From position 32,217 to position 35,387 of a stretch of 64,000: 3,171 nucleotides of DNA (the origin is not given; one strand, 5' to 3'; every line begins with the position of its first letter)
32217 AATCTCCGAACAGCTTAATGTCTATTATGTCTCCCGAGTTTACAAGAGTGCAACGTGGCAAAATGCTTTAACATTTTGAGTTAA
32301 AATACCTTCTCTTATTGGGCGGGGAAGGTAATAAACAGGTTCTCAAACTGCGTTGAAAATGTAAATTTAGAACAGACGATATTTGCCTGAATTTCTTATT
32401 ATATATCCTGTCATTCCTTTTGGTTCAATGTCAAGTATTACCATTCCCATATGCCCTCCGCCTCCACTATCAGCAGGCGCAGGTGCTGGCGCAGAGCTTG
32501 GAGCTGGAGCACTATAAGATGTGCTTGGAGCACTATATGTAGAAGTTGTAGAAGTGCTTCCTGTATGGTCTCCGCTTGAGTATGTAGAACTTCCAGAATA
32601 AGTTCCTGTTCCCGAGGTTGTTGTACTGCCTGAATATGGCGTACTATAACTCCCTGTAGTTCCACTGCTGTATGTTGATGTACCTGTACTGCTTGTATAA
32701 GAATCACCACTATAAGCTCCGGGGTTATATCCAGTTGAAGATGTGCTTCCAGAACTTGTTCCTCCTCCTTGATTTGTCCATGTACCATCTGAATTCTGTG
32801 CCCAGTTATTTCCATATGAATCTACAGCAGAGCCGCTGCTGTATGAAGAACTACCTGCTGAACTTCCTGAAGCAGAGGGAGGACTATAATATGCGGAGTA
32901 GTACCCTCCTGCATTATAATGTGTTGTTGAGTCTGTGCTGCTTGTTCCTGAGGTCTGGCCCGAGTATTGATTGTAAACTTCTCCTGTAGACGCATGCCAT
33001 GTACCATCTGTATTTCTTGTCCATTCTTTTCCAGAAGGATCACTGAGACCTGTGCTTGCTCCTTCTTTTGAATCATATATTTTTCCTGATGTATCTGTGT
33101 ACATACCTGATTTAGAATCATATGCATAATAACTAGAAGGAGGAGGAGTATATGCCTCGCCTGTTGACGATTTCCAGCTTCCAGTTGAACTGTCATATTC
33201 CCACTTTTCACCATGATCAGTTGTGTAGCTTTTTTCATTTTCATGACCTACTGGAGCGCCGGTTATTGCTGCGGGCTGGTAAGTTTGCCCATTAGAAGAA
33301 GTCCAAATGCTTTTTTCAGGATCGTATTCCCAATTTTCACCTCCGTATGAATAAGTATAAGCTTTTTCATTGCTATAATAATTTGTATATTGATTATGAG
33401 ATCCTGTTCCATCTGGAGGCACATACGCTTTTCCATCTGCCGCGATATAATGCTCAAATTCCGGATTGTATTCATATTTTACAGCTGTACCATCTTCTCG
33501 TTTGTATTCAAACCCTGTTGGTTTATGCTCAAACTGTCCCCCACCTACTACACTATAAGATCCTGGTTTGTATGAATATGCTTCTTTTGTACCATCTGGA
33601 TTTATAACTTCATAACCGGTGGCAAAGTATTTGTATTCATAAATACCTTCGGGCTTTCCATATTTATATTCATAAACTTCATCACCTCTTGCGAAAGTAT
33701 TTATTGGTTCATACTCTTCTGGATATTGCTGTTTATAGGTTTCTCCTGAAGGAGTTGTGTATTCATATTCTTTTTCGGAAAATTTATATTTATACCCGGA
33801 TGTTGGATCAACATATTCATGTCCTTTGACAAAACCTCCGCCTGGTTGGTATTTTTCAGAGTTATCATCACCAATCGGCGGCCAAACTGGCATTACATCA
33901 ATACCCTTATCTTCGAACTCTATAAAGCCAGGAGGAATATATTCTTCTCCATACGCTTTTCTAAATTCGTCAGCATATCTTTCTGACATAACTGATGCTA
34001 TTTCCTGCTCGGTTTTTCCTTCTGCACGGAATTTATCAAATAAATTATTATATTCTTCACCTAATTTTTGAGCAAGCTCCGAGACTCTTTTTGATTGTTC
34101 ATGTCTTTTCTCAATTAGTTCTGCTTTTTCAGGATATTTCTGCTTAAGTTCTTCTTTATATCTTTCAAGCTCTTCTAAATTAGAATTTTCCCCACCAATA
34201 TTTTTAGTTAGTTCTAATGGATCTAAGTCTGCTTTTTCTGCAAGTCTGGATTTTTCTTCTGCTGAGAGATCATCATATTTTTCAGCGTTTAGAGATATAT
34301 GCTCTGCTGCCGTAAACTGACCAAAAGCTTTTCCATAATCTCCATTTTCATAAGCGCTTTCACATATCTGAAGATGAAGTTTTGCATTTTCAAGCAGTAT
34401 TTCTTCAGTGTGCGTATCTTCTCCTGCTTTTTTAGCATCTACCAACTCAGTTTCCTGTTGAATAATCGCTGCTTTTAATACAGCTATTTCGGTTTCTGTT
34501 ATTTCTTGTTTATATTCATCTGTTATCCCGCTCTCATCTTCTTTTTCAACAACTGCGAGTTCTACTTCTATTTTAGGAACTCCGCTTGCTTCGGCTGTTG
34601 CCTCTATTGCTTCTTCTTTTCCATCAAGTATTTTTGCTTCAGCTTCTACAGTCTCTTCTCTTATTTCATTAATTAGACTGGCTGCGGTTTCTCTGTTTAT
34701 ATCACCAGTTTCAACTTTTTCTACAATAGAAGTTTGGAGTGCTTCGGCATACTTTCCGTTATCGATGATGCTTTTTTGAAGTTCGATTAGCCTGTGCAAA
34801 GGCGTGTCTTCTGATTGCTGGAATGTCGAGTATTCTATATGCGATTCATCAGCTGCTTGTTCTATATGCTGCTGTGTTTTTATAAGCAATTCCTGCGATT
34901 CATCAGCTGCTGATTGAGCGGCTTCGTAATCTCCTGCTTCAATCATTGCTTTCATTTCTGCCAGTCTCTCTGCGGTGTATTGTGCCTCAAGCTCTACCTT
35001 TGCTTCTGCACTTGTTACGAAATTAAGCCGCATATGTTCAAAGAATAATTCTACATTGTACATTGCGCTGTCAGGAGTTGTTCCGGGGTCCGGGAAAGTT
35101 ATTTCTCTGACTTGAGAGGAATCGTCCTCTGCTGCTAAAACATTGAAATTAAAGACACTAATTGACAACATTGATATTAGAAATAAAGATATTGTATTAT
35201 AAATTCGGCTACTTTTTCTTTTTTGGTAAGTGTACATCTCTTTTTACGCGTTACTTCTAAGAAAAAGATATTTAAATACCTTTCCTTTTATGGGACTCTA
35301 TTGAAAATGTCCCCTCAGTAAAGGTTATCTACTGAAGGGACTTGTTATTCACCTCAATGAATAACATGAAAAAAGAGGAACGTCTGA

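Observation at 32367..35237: Giant secreted protein with W-x-W-x-Y repeats and a Ser/Thr/Tyr-rich tail encoded by locally GC-rich DNA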

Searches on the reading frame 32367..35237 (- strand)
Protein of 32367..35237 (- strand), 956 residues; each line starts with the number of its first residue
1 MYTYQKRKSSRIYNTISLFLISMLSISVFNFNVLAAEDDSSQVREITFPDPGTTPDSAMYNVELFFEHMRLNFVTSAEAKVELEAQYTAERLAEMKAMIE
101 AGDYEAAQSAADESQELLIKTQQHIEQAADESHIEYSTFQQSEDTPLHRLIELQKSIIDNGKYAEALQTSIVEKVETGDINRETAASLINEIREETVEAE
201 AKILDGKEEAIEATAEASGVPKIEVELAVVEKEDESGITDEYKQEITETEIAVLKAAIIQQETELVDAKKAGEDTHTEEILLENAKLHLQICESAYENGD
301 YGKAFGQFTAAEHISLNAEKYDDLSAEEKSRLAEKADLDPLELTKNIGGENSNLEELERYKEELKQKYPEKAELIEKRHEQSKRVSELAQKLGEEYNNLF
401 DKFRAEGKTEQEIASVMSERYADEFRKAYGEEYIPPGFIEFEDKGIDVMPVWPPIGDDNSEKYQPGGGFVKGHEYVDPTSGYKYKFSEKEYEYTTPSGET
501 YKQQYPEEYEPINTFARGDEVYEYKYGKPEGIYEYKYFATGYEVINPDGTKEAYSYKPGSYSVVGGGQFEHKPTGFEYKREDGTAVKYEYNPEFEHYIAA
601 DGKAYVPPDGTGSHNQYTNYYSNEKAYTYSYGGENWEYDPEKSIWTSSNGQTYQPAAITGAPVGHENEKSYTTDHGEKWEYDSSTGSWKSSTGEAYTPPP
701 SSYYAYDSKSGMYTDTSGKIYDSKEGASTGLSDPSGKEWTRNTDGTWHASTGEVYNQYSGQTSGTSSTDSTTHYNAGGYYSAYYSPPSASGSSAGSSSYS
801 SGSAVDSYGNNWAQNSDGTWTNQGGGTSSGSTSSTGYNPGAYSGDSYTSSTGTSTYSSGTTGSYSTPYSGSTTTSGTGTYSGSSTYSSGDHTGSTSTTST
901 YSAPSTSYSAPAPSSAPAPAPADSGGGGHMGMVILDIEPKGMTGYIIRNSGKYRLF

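Call 3: search_protein_families(library=pfam, proteins=[window:32367-35237:-], max_evalue=1)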
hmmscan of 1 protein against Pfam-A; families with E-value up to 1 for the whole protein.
window:32367-35237:- (956 aa): 2 families
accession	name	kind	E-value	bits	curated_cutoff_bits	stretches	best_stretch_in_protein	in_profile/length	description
PF18915.5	DUF5667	-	2.1e-10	41.4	27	1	52-135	1-77/99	Domain of unknown function (DUF5667)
PF04316.19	FlgM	-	0.17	12.5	25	1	75-105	13-43/55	Anti-sigma-28 factor, FlgM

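Call 4: search_protein_families(library=ncbifam, proteins=[window:32367-35237:-], max_evalue=1)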
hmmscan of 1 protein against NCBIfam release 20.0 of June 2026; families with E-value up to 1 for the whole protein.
window:32367-35237:- (956 aa): 1 family
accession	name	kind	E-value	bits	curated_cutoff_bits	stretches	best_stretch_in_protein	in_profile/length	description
NF007215.0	PRK09637.1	equivalog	0.26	11.3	212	0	105-145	23-63/181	RNA polymerase sigma factor SigZ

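Call 5: search_solved_structures(query=window:32367-35237:-, max_evalue=1)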
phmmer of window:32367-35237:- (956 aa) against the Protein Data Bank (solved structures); distinct sequences matched with E-value up to 1: 3.
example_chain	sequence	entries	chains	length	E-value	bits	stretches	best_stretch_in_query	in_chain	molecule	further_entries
8w7x_A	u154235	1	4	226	0.16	13.6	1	536-602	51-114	SPS_Carbon Anhydrase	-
6im0_A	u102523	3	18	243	0.24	13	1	536-602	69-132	Carbonic anhydrase (Carbonate dehydratase)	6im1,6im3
6eki_A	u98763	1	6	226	0.43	12.1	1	537-602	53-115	Carbonic anhydrase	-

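Call 10: find_homologous_proteins(query=window:32367-35237:-, max_evalue=0.001)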
Query window:32367-35237:- (956 aa): 13 proteins with E <= 0.001 among 8000 candidates.
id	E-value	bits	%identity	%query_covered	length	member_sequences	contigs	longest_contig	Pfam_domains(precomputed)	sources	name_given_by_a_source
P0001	0.0e+0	2072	100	98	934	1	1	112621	PF18915.6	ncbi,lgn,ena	-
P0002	1.7e-216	740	47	81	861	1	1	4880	PF18915.6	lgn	-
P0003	3.7e-214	732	47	82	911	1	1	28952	PF18915.6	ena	-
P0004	6.4e-189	649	45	86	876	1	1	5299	PF18915.6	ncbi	-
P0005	1.5e-162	561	42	77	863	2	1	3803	-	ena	-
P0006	9.9e-153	529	40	78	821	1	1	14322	-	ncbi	-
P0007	2.0e-150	521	40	74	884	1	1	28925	PF18915.6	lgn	-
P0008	4.6e-145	504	39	74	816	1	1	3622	PF18915.6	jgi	-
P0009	6.7e-137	477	39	80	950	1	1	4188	PF18915.6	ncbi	-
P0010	1.5e-135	472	47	57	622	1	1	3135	-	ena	-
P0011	2.2e-110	389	38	70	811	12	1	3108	-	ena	-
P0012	2.5e-99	352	35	76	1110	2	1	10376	PF18915.6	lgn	-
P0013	4.6e-99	351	38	63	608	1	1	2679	PF18915.6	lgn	-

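Call 13: find_related_loci(query=A1, collection=genome_contigs, flank=8000)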
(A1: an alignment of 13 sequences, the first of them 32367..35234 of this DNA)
Query A1 (955 aa) in genome_contigs; peptide patterns used: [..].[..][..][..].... (x = any residue, [..] = any of these).
25 stretches matched a pattern; 7 encode a relative of the query (tblastn E <= 1e-3); 7 distinct loci.
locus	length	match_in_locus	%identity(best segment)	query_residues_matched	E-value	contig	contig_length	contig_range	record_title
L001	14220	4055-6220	40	11-755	3e-141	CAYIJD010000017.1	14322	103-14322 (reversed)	MAG TPA_asm: Candidatus Woesearchaeota archaeon isolate ERP119705_co24_1047 genome assembly, contig: NODE_5272_length_14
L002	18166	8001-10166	37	12-745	4e-143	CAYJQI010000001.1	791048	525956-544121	MAG TPA_asm: uncultured archaeon isolate ERP125453_co1_263 genome assembly, contig: NODE_1_length_791048_cov_12.409087,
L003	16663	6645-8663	34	61-695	4e-110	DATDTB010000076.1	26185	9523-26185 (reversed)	MAG TPA_asm: archaeon isolate SMAG_U8019 k141_296594, whole genome shotgun sequence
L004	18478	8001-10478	31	6-787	1e-108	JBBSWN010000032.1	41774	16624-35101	MAG: Nanoarchaeota archaeon isolate H51-bin052_1 H51_bin052_1_000000000032, whole genome shotgun sequence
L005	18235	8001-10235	34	6-753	7e-117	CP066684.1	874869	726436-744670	MAG: Candidatus Aenigmatarchaeota archaeon isolate NC_groundwater_134_Ag_S-0.1um_56_17 chromosome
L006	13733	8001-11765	35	44-655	3e-28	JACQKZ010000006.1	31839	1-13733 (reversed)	MAG: Nanobdellati archaeon isolate NC_groundwater_1190_Ag_S-0.1um_44_133 S_p1_S3_coassembly_k141_166029, whole genome sh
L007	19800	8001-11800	29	44-658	2e-24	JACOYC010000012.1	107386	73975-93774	MAG: Nanobdellati archaeon isolate NC_groundwater_169_Ag_S-0.1um_45_10 S4_GD2017_2_S1_scaffold_956, whole genome shotgun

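Call 21: find_encoding_contigs(protein=P0003, flank=8000, max_places=2)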
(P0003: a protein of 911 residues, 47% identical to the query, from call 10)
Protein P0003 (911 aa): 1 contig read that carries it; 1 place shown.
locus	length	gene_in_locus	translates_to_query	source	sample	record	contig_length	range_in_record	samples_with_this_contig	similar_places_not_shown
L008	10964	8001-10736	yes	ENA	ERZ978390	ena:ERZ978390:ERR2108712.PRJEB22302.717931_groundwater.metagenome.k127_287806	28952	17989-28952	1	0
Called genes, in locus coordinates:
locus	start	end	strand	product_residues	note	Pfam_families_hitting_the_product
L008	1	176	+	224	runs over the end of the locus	PF22625:ECR1_N_2 (weak), PF14382:ECR1_N, PF21266:S1_RRP4 (faint), PF00013:KH_1, PF15985:KH_6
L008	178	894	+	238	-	PF01138:RNase_PH, PF03725:RNase_PH_C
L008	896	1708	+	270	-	PF01138:RNase_PH, PF03725:RNase_PH_C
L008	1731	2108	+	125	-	PF01192:RNA_pol_Rpb6 (weak)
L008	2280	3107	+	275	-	-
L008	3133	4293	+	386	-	PF03952:Enolase_N, PF00113:Enolase_C, PF13378:MR_MLE_C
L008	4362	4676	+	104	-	-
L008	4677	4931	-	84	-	-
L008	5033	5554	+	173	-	PF06610:AlaE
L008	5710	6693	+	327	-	PF00318:Ribosomal_S2 (weak)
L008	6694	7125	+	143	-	-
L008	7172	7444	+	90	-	-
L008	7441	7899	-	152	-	PF13298:LigD_N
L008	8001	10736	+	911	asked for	PF18915:DUF5667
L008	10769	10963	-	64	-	?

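Call 22: find_encoding_contigs(protein=P0007, flank=8000, max_places=2)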
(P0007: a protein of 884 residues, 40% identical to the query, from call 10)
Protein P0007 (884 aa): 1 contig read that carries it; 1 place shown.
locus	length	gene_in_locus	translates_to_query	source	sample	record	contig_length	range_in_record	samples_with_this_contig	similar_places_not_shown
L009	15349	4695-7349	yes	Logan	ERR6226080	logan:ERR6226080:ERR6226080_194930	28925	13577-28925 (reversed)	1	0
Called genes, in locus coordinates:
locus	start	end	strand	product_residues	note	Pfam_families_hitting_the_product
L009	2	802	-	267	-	?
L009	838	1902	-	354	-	PF02073:Peptidase_M29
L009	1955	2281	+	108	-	-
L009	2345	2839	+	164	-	PF00578:AhpC-TSA, PF08534:Redoxin (weak), PF00085:Thioredoxin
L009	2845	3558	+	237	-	PF02683:DsbD_TM, PF13386:DsbD_2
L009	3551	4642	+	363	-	PF00578:AhpC-TSA, PF08534:Redoxin, PF13905:Thioredoxin_8, PF17991:Thioredoxin_10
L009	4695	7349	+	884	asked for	PF18915:DUF5667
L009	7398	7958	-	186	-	PF01997:Translin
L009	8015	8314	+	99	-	-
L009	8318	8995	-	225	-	PF09335:VTT_dom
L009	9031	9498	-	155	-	PF01148:CTP_transf_1, PF01864:CarS-like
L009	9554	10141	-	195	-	-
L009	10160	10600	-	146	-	PF01066:CDP-OH_P_transf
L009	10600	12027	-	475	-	PF02934:GatB_N, PF02637:GatB_Yqey (weak)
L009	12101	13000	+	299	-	PF01073:3Beta_HSD, PF01370:Epimerase, PF02719:Polysacc_synt_2 (faint), PF04321:RmlD_sub_bind, PF07993:NAD_binding_4 (faint), PF13460:NAD_binding_10 (weak), PF16363:GDP_Man_Dehyd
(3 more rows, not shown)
